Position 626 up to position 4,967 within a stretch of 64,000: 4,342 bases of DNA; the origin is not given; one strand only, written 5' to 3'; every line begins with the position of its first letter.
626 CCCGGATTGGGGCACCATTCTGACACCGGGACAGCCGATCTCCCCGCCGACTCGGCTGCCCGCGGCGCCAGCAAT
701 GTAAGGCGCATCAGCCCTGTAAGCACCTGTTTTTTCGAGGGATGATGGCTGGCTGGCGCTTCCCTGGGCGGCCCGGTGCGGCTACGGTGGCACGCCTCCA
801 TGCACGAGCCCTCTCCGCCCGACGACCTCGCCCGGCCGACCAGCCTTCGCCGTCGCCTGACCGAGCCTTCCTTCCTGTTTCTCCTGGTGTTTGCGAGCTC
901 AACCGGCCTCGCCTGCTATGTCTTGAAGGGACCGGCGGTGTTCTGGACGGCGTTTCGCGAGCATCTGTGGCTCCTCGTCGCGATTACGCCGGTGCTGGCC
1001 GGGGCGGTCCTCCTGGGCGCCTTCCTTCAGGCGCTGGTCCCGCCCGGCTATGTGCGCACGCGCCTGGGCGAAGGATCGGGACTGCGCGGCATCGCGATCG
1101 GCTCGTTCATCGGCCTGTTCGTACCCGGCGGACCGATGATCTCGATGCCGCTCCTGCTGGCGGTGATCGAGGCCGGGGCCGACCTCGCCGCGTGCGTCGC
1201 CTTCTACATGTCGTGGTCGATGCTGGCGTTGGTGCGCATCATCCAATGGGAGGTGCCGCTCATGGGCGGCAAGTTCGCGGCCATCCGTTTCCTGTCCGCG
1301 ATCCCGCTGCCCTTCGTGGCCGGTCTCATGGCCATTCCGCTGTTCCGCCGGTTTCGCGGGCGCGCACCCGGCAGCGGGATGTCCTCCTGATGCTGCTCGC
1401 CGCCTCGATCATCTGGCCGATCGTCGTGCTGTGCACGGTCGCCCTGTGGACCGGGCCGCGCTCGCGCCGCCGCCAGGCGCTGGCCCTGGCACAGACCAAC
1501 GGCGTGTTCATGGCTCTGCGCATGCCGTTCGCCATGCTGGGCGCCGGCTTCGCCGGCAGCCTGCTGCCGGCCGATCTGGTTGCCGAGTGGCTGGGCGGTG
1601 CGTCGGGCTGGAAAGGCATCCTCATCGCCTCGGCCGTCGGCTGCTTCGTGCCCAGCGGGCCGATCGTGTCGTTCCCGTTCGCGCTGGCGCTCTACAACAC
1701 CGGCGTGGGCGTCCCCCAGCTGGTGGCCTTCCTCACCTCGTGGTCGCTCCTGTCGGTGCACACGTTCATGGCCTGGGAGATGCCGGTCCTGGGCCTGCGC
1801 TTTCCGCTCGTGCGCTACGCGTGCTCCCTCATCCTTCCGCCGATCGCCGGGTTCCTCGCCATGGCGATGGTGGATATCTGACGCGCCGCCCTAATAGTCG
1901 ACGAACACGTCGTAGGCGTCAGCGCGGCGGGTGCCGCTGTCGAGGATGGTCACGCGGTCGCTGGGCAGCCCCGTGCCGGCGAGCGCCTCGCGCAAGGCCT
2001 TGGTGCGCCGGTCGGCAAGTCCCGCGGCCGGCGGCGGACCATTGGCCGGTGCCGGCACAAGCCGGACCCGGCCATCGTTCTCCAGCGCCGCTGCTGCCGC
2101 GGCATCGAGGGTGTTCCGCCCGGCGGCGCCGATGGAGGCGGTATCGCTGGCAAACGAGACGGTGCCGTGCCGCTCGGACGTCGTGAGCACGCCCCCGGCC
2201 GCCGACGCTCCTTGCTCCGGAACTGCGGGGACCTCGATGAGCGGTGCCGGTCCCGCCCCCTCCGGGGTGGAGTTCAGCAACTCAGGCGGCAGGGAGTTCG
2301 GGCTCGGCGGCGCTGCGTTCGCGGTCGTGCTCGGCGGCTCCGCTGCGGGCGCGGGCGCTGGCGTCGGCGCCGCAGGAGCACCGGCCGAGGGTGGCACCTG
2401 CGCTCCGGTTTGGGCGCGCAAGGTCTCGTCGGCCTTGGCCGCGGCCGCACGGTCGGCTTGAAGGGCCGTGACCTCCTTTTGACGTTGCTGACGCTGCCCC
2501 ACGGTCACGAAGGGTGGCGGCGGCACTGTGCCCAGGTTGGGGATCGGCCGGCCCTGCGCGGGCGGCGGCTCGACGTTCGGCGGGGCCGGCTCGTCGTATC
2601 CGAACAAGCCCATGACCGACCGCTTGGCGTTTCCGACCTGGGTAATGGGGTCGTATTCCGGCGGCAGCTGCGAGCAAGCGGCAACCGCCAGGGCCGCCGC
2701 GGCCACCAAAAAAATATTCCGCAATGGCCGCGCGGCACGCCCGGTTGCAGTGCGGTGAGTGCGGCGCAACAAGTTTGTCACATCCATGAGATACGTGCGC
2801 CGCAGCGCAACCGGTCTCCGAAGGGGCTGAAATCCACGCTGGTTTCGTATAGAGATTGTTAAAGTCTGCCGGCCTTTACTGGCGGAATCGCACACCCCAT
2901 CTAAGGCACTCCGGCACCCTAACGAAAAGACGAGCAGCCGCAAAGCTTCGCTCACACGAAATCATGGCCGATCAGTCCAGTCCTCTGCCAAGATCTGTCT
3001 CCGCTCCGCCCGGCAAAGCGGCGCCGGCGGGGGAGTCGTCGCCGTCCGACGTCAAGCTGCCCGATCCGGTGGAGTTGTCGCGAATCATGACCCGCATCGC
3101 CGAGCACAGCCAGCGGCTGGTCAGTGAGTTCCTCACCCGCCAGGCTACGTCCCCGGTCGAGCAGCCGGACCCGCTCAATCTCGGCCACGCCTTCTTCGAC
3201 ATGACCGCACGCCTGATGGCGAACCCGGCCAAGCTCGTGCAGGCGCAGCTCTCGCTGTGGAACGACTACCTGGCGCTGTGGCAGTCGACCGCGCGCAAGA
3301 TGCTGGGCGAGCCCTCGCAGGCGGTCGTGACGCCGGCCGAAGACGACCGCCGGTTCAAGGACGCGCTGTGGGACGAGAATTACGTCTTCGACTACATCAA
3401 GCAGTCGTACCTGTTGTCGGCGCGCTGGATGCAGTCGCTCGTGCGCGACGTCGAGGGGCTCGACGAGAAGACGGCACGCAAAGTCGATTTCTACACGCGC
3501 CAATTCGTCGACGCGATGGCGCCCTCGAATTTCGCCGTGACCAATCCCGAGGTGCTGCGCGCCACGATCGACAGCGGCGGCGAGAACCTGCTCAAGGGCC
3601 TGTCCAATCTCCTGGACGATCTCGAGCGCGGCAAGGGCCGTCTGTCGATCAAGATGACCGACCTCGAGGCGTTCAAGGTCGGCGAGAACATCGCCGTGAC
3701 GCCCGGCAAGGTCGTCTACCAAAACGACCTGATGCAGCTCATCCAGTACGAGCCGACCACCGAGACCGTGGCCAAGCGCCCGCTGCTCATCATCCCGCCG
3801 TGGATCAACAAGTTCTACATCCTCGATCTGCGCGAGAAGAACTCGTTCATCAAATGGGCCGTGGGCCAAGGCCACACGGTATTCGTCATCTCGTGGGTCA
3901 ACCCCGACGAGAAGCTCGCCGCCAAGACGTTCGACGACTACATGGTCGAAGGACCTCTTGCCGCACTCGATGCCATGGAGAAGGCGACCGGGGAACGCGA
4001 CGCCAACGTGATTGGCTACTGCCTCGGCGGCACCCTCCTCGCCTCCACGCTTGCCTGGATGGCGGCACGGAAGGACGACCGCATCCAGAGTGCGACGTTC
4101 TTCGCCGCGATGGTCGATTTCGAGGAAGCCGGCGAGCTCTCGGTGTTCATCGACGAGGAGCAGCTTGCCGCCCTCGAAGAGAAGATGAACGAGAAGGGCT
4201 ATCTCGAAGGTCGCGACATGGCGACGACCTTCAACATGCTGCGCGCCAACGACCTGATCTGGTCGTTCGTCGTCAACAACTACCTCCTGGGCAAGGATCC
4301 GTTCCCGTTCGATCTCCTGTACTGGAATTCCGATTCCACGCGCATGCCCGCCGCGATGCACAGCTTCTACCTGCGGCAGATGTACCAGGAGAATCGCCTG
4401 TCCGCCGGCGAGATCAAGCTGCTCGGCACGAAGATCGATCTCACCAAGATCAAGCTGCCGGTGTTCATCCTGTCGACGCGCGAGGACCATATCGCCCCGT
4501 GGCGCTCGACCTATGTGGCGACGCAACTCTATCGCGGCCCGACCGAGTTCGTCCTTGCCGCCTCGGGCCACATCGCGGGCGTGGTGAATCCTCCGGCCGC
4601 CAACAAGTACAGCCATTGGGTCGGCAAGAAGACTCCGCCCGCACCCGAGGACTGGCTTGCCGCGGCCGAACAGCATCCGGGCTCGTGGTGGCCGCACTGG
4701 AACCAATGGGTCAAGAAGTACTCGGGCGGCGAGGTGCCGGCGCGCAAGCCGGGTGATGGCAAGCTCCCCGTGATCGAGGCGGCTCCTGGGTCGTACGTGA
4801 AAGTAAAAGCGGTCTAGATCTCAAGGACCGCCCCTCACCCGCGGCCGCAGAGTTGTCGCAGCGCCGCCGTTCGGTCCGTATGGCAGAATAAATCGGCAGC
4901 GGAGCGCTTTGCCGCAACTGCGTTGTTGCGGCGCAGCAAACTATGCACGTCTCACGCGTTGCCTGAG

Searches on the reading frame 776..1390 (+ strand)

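Call 10: search_protein_families(library=pfam, proteins=[window:776-1390:+])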
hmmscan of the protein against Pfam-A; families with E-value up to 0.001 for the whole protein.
window:776-1390:+ (204 aa): 1 family
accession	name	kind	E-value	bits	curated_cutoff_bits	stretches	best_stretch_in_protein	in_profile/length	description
PF03773.19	ArsP_1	-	7.7e-07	29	32.3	1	66-188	12-133/294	Predicted permease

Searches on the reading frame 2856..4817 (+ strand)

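Call 10: search_protein_families(library=pfam, proteins=[window:2856-4817:+])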
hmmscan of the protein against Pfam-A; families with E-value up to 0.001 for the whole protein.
window:2856-4817:+ (653 aa): 2 families
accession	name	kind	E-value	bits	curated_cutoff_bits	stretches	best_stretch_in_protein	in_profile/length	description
PF07167.19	PhaC_N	-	1e-79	266.7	23.7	1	163-335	1-173/173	Poly-beta-hydroxybutyrate polymerase (PhaC) N-terminus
PF00561.26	Abhydrolase_1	-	8.3e-15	55.6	25.8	1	338-578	26-244/245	alpha/beta hydrolase fold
